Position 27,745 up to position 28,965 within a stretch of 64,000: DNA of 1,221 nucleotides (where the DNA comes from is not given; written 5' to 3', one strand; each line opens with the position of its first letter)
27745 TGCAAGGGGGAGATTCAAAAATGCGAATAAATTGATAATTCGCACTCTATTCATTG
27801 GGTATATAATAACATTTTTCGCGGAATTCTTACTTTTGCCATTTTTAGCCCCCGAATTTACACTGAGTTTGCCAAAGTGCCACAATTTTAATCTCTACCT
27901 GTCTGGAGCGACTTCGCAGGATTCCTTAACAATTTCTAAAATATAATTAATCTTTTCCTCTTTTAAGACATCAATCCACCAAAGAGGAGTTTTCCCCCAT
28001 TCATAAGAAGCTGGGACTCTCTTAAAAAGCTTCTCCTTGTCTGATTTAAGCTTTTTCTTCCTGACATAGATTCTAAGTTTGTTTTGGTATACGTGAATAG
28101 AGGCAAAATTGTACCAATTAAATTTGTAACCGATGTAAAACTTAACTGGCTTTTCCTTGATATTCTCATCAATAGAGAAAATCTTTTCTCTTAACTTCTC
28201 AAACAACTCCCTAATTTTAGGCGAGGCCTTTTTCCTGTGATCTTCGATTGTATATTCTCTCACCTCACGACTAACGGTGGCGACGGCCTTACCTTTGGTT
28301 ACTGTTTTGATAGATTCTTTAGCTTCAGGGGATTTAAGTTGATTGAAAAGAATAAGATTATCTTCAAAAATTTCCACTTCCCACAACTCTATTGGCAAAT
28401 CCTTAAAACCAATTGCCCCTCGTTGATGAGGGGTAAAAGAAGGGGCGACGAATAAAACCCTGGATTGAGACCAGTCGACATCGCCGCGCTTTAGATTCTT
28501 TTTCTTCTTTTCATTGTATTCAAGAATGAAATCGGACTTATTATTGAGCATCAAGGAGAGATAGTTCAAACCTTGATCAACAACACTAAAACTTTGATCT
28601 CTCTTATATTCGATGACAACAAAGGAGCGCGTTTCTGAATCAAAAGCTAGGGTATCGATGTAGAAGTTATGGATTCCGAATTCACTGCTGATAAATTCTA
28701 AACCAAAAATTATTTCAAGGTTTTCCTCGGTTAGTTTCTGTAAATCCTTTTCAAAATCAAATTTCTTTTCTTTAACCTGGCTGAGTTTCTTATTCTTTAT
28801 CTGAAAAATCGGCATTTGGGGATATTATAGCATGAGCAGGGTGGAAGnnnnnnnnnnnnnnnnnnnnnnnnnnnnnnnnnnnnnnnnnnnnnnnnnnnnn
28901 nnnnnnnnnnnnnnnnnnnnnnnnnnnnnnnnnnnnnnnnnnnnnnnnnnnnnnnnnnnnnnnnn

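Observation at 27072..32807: Defence-type gene cluster: Type IIG RM enzyme, 4-TM protein plus PD-(D/E)xK protein pair, and membrane-anchored thermonuclease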

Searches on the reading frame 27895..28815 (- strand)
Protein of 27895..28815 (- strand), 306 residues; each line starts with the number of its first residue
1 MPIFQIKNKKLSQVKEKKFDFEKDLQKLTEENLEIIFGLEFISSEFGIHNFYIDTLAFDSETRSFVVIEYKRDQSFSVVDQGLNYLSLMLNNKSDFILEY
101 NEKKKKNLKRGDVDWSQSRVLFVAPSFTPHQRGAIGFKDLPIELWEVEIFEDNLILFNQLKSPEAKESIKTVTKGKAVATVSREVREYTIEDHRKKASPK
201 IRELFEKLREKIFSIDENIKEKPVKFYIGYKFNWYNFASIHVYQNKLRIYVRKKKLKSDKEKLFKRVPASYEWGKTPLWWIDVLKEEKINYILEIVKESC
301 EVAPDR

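Call 3: search_protein_families(library=pfam, proteins=[window:27895-28815:-], max_evalue=0.01)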
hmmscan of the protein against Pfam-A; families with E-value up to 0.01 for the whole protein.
window:27895-28815:- (306 aa): 2 families
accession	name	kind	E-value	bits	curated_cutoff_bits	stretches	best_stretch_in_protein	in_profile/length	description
PF18899.5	DUF5655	-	2.6e-08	34.3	24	1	190-272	1-79/109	Domain of unknown function (DUF5655)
PF01939.22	NucS_C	-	0.0041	17.5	24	0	22-93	2-74/124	Endonuclease NucS C-terminal domain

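Call 4: search_protein_families(library=padloc, proteins=[window:27895-28815:-], max_evalue=0.01)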
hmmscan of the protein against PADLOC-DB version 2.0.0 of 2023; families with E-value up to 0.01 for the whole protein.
window:27895-28815:- (306 aa): 7 families
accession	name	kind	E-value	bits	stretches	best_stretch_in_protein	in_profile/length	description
PDLC04945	PDC-S18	-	1.8e-106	353.9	1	1-299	1-300/302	-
PDLC04946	PDC-S18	-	5.3e-56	188.2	1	2-301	22-321/365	-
PDLC04944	PDC-S18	-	1.9e-07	28.7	1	6-249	7-252/307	-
PDLC04909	PDC-S11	-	1e-06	26.6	1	1-77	1-85/347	-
PDLC04916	PDC-S11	-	1.2e-06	25.8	1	3-105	7-110/358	-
PDLC04798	PDC-S02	-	0.00052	18.2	1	36-101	87-153/222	-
PDLC04813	PDC-S02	-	0.0033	15.3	1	22-74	29-86/175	-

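Call 5: search_protein_families(library=ncbifam, proteins=[window:27895-28815:-], max_evalue=0.01)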
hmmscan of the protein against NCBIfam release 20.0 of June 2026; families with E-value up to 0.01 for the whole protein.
window:27895-28815:- (306 aa): 1 family
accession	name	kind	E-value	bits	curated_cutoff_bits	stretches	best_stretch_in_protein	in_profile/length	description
NF003270.0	PRK04247.1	equivalog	0.0065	15.5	216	0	20-95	128-204/250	endonuclease NucS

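Call 15: find_homologous_proteins(query=window:27895-28815:-, max_evalue=0.001)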
Query window:27895-28815:- (306 aa): 4686 proteins with E <= 0.001 among 6152 candidates; the best 120 are listed.
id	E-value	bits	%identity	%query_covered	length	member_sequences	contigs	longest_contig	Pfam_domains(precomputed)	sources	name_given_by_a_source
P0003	1.7e-196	669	100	100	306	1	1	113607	PF18899.6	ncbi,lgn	-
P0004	3.8e-170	583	85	100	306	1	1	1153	PF18899.6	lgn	-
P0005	1.4e-163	561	83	100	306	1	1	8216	PF18899.6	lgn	-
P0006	2.5e-155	534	77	100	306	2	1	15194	PF18899.6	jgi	-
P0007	6.4e-134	464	65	100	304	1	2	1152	PF18899.6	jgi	jgi:predicted transport protein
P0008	2.2e-129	449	64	100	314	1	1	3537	PF18899.6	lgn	-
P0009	2.4e-128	446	64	100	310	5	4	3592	PF18899.6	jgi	-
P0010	2.5e-128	446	66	100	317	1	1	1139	PF18899.6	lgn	-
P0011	1.3e-127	443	64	100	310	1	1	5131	PF18899.6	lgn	-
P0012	1.7e-127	443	61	100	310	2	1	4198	PF18899.6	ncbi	-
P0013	2.1e-127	442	63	100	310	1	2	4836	PF18899.6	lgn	-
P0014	6.2e-127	441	64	100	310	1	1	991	PF18899.6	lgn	-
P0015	6.8e-127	441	63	100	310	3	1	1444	PF18899.6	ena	-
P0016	1.1e-126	440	62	100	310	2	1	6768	PF18899.6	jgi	-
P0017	1.3e-126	440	63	100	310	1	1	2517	PF18899.6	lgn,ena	-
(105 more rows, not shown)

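Call 17: find_encoding_contigs(protein=P0006, flank=6000, max_places=3)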
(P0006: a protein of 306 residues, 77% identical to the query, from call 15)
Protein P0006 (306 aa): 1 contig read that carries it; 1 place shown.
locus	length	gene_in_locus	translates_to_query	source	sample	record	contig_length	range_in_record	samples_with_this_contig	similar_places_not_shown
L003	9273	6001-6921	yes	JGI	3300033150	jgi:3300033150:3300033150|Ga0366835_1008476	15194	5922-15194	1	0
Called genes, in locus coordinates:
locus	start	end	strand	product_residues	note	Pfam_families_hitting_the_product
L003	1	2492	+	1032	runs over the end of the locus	PF04313:HSDR_N, PF00270:DEAD, PF04851:ResIII, PF18766:SWI2_SNF2, PF22679:T1R_D3-like, PF11867:T1RH-like_C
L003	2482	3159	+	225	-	PF01863:YgjP-like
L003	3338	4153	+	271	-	-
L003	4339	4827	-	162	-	PF00293:NUDIX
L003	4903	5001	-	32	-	-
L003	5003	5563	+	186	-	PF01928:CYTH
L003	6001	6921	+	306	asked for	PF18899:DUF5655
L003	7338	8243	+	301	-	PF14355:Abi_C (weak)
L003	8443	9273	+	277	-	?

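Call 18: find_encoding_contigs(protein=P0005, flank=6000, max_places=3)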
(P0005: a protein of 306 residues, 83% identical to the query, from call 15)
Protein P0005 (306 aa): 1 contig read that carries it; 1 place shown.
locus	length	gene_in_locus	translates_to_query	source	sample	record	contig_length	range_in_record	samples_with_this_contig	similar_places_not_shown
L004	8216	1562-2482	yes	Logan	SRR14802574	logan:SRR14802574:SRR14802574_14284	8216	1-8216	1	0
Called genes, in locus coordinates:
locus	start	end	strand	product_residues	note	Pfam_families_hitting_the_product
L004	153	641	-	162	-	-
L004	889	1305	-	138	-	-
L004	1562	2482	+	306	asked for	PF18899:DUF5655 (weak)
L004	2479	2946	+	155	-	PF13366:PDDEXK_3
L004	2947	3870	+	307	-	-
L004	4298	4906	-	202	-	PF13581:HATPase_c_2 (weak)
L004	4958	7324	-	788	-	PF02190:LON_substr_bdg, PF00004:AAA, PF07728:AAA_5, PF22667:Lon_lid, PF05362:Lon_C, PF13541:ChlI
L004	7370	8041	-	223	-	PF03734:YkuD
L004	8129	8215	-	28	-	?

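Call 23: find_related_loci(query=window:27895-28815:-, collection=genome_contigs, flank=10000)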
Query window:27895-28815:- (306 aa) in genome_contigs; peptide patterns used: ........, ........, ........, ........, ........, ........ (x = any residue, [..] = any of these).
96 stretches matched a pattern; 47 encode a relative of the query (tblastn E <= 1e-3); 47 distinct loci.
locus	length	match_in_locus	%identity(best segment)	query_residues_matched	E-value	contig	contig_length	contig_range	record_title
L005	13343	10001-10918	82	1-306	6e-169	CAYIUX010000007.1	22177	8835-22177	MAG TPA_asm: uncultured Gammaproteobacteria bacterium isolate ERP119705_co5_62 genome assembly, contig: NODE_2815_length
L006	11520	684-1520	60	1-276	2e-105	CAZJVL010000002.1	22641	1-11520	MAG TPA_asm: uncultured Candidatus Saccharibacteria bacterium isolate binchicken_co173_194 genome assembly, contig: NODE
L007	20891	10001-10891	55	1-299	6e-101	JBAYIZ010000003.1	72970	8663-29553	MAG: Candidatus Magasanikiibacteriota bacterium isolate SO_2016_GW1_43 scaffold00803_OW334_2016, whole genome shotgun se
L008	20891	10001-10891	52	1-299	2e-96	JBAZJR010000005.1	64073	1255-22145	MAG: Patescibacteria group bacterium isolate SO_2017_LW4_124 scaffold_1206_c1_LW137-91_2017, whole genome shotgun sequen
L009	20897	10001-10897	53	1-301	5e-96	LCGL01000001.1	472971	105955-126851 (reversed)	MAG: Candidatus Falkowbacteria bacterium GW2011_GWF2_43_32 UV95_C0001, whole genome shotgun sequence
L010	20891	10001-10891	50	1-299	5e-94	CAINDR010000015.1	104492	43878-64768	Candidatus Falkowbacteria bacterium isolate Loclat_bin-10343 genome assembly, contig: bin-10343:15/64, whole genome shot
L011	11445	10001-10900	50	1-300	2e-89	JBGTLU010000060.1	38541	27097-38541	MAG: Sphingobacteriaceae bacterium isolate JTS-RE344 k141_11429031, whole genome shotgun sequence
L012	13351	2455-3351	50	1-299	2e-88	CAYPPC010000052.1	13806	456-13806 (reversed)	MAG TPA_asm: uncultured Paludibacter sp. isolate SRP294416_co3_64 genome assembly, contig: NODE_8098_length_13806_cov_4.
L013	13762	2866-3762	47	1-300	3e-86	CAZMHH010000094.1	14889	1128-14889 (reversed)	MAG TPA_asm: uncultured Thermodesulfobacteriota bacterium isolate SRP332253_co1_288 genome assembly, contig: NODE_6724_l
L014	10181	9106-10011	48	1-300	3e-85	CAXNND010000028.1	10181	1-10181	MAG: Desulfamplus sp. isolate MiH-14oct19-246 genome assembly, contig: MiH-14oct19-C14148, whole genome shotgun sequence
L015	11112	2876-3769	47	1-299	1e-82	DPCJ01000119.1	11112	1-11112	MAG TPA_asm: Prolixibacteraceae bacterium isolate UBA8494 contig_356705, whole genome shotgun sequence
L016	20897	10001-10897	46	1-299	5e-81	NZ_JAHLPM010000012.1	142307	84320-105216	Tissierella simiarum strain MSJ-40 M40_ctg0012, whole genome shotgun sequence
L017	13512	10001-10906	46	1-299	3e-80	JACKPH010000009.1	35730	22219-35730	MAG: Thermotogae bacterium isolate HK-STAS-THER-3 HK-STAS-THER-3_9, whole genome shotgun sequence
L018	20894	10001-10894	46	1-299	4e-79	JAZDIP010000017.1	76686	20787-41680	MAG: bacterium isolate MEGAHIT-group-0.412 k141_1210692, whole genome shotgun sequence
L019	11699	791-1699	43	1-303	1e-77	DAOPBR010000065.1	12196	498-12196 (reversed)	MAG TPA_asm: Spirochaetota bacterium isolate AMR_MDS_3480 NODE_5155_length_12196_cov_9.895396, whole genome shotgun sequ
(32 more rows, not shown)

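Call 31: search_protein_families(library=pfam, alignment_id=A1, max_evalue=0.00001)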
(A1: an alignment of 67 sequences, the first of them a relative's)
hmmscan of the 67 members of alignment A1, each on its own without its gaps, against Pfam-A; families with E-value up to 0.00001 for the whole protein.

A. member 1, L003:7338-8240:+ (301 aa): 0 families

B. families by the number of members that match (of 67 scanned): 77 families (the first 25 are shown)
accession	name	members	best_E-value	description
PF01420.25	Methylase_S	8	2.2e-30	Type I restriction modification DNA specificity domain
PF02384.22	N6_Mtase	7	2.1e-96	N-6 DNA Methylase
PF12161.14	HsdM_N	7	6.4e-26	HsdM N-terminal domain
PF07669.17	Eco57I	5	1e-09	Eco57I restriction-modification methylase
PF04851.21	ResIII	4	4e-39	Type III restriction enzyme, res subunit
PF00270.35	DEAD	4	1.9e-23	DEAD/DEAH box helicase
PF01380.27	SIS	3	9.1e-58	SIS domain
PF13522.11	GATase_6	3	7.4e-20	Glutamine amidotransferase domain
PF13537.11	GATase_7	3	6.1e-15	Glutamine amidotransferase domain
PF18766.7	SWI2_SNF2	2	1.9e-56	SWI2/SNF2 ATPase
PF00271.37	Helicase_C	2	3e-19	Helicase conserved C-terminal domain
PF07508.19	Recombinase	2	1.5e-12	Recombinase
PF03169.20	OPT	1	4e-96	OPT oligopeptide transporter protein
PF02786.22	CPSase_L_D2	1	1e-79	Carbamoyl-phosphate synthase L chain, ATP binding domain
PF07724.20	AAA_2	1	2.4e-70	AAA domain (Cdc48 subfamily)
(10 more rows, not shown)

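Call 32: search_protein_families(library=pfam, alignment_id=A2, max_evalue=0.00001)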
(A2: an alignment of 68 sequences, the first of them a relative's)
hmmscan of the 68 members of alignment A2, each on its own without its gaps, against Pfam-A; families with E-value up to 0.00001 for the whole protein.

A. member 1, L003:5003-5560:+ (186 aa): 1 family
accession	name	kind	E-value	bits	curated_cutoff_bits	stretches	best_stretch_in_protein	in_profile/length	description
PF01928.26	CYTH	-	3.1e-09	37.3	23.2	1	7-162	2-170/179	CYTH domain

B. families by the number of members that match (of 68 scanned): 94 families (the first 25 are shown)
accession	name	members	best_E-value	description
PF04851.21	ResIII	6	9.8e-40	Type III restriction enzyme, res subunit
PF18766.7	SWI2_SNF2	5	1.9e-71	SWI2/SNF2 ATPase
PF22679.2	T1R_D3-like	5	1.9e-58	Type I restriction enzyme subunit R domain 3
PF04313.20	HSDR_N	5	8.3e-37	Type I restriction enzyme R protein N terminus (HSDR_N)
PF00270.35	DEAD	4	1.7e-09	DEAD/DEAH box helicase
PF02384.22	N6_Mtase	3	2.1e-71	N-6 DNA Methylase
PF01420.25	Methylase_S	3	3.7e-51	Type I restriction modification DNA specificity domain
PF00132.30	Hexapep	3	8.9e-32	Bacterial transferase hexapeptide (six repeats)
PF12161.14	HsdM_N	3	1e-24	HsdM N-terminal domain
PF12804.13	NTP_transf_3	3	2.6e-19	MobA-like NTP transferase domain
PF14602.12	Hexapep_2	3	9.7e-14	Hexapeptide repeat of succinyl-transferase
PF00483.29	NTP_transferase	3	1.6e-13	Nucleotidyl transferase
PF25084.1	LbH_EIF2B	3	8.7e-13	EIF2B subunit epsilon LbH domain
PF18962.6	Por_Secre_tail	2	4.2e-11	Secretion system C-terminal sorting domain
PF01128.25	IspD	2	6.1e-11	2-C-methyl-D-erythritol 4-phosphate cytidylyltransferase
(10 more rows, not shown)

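Call 33: find_encoding_contigs(protein=P0003, flank=10000, max_places=3)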
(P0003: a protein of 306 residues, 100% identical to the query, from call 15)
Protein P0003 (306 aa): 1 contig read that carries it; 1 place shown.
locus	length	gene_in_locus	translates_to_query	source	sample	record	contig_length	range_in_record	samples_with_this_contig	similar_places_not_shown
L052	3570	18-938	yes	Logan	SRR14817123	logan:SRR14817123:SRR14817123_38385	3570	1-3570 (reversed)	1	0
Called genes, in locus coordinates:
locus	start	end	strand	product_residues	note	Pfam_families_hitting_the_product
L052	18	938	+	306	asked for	PF18899:DUF5655 (weak)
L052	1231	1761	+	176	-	PF00565:SNase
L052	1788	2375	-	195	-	-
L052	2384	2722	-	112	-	-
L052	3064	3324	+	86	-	-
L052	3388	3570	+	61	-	?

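Call 34: search_solved_structures(query=window:27895-28815:-, max_evalue=1, show_alignments=2)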
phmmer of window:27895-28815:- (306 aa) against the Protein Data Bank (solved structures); distinct sequences matched with E-value up to 1: 1.
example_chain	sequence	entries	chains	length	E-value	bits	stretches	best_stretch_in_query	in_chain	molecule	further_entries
6gbs_A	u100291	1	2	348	0.35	13.3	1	181-246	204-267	Putative mRNA decapping protein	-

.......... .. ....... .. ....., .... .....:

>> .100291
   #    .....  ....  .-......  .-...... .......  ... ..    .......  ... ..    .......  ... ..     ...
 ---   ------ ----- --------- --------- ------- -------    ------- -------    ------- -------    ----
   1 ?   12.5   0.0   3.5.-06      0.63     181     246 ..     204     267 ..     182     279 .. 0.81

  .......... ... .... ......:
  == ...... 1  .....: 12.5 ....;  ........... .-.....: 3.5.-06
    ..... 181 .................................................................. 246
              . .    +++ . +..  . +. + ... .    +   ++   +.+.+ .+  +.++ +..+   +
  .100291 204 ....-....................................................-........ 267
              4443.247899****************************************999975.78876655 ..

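Call 47: predict_structure(alignment_id=A3)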
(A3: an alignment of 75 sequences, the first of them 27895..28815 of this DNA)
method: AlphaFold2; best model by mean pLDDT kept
length: 306 residues; sequences in the alignment: 75
mean_pLDDT: 89.8   pTM: 0.84
mean pLDDT of the five models: 89.8, 89.6, 88.8, 88.2, 88.1
residues with pLDDT >= 90: 195; 70-90: 102; 50-70: 9; < 50: 0
segments of 3 or more residues with pLDDT < 50: none
pLDDT, mean of each block of 10 residues (from residue 1): 86 81 85 93 90 93 93 81 93 96 93 92 91 84 91 89 76 79 85 96 97 95 93 93 97 93 89 80 94 96 89
secondary structure, 60 per line:
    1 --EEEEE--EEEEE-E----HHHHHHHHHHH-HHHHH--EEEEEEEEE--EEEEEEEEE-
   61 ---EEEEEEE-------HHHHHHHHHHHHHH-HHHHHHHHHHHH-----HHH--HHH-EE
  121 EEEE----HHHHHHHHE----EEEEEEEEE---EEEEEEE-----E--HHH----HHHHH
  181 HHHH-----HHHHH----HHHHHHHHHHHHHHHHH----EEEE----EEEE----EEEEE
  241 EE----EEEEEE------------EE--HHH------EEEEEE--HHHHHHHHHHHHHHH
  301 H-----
elements in order: E3-7 E10-14 H21-31 H33-37 E40-48 E51-59 E64-70 H78-91 H93-104 E119-124 H129-136 E142-150 E154-160 H176-184 H190-194 H199-215 E220-223 E228-231 E236-242 E247-252 E278-283 H286-301

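Call 52: fold_search(model_id=the predicted structure, library=pdb)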
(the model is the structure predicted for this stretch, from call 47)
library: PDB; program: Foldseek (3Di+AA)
matches with E <= 10: 511; with E <= 0.001: 3
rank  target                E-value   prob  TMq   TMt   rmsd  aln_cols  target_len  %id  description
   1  2vld_A                1.4e-04  1.00  0.25  0.32   7.7       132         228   20  crystal structure of a repair endonuclease from Pyrococcus abyssi (released 2009-05-19)
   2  5gke_A                1.5e-04  1.00  0.25  0.32   7.0       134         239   20  Structure of EndoMS-dsDNA1 complex (released 2016-11-02)
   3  2vld_B                1.8e-04  1.00  0.24  0.32   7.7       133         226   21  crystal structure of a repair endonuclease from Pyrococcus abyssi (released 2009-05-19)
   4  4dav_A                2.0e-02  0.91  0.26  0.32  10.7       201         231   11  The structure of Pyrococcus Furiosus SfsA in complex with DNA (released 2014-10-01)
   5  1n5b_C                2.0e-02  0.89  0.17  0.37   8.8       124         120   14  Crystal Structure Of The Yersinia enterocolitica Molecular Chaperone Syce (released 2002-11-20)
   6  2fki_MODEL_1_A        2.1e-02  0.99  0.24  0.51   4.7       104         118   14  NMR Structure of Protein yjbR from Escherichia coli; Northeast Structural Genomics Consortium Target ER226 (released 2006-02-28)
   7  8ti9_C                2.7e-02  0.97  0.28  0.42   5.1       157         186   16  CryoEM structure of octamer assembly of Shedu nuclease domain from Bacillus cereus (released 2024-07-31)
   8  5gkj_A                3.0e-02  0.99  0.26  0.36   5.8       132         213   20  Structure of EndoMS in apo form (released 2016-11-02)
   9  8ti9_B                5.7e-02  0.87  0.26  0.39   6.6       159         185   15  CryoEM structure of octamer assembly of Shedu nuclease domain from Bacillus cereus (released 2024-07-31)
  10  1jyo_A                8.6e-02  0.47  0.15  0.30   9.8       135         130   10  Structure of the Salmonella Virulence Effector SptP in Complex with its Secretion Chaperone SicP (released 2001-11-07)
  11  2p14                  9.1e-02  0.38  0.18  0.27   9.8       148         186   18  Crystal structure of small subunit (R.BspD6I2) of the heterodimeric restriction endonuclease R.BspD6I (released 2008-03-11)
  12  4wac                  1.1e-01  0.12  0.12  0.08  16.9       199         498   12  Crystal Structure of TarM (released 2015-02-25)
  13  6a28_B                1.2e-01  0.08  0.14  0.17  18.2       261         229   10  Crystal structure of PprA W183R mutant form 2 (released 2018-12-26)
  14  8xjx_A                1.5e-01  0.06  0.09  0.05  18.8       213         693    8  Structure of the Argonaute protein from Kurthia massiliensis in complex with guide DNA and 19-mer target DNA (released 2025-01-01)
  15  3fov                  1.6e-01  0.72  0.21  0.49   6.1       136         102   10  Crystal structure of protein RPA0323 of unknown function from Rhodopseudomonas palustris (released 2009-01-13)
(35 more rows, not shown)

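Call 75: search_dna_similar(query=window:27895-28815:-, collection=phages, mode=protein, max_rows=15)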
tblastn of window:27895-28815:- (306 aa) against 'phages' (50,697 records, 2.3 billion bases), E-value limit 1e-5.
Records with a match: 3; places in all: 3; records where one place covers at least 80% of the query: 0.
Best place of each record, by identity: <60% 3.
By first word of the organism name: Bacteriophage 2; Salmonella 1.
By host as written in the record: - 2; Salmonella enterica subsp. enterica serovar Kentucky 1.
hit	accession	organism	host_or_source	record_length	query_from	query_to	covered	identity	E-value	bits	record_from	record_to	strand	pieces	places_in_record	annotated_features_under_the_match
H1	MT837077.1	Bacteriophage sp.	human fecal samples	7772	11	251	79%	35.8%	4e-44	166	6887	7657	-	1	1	record has no annotation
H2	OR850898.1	Salmonella phage S.Kent 1-2-1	Salmonella enterica subsp. enterica ...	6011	1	243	79%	28.9%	8e-23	104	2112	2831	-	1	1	record has no annotation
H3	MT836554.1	Bacteriophage sp.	human fecal samples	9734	21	252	76%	29.7%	2e-17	88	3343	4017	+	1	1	record has no annotation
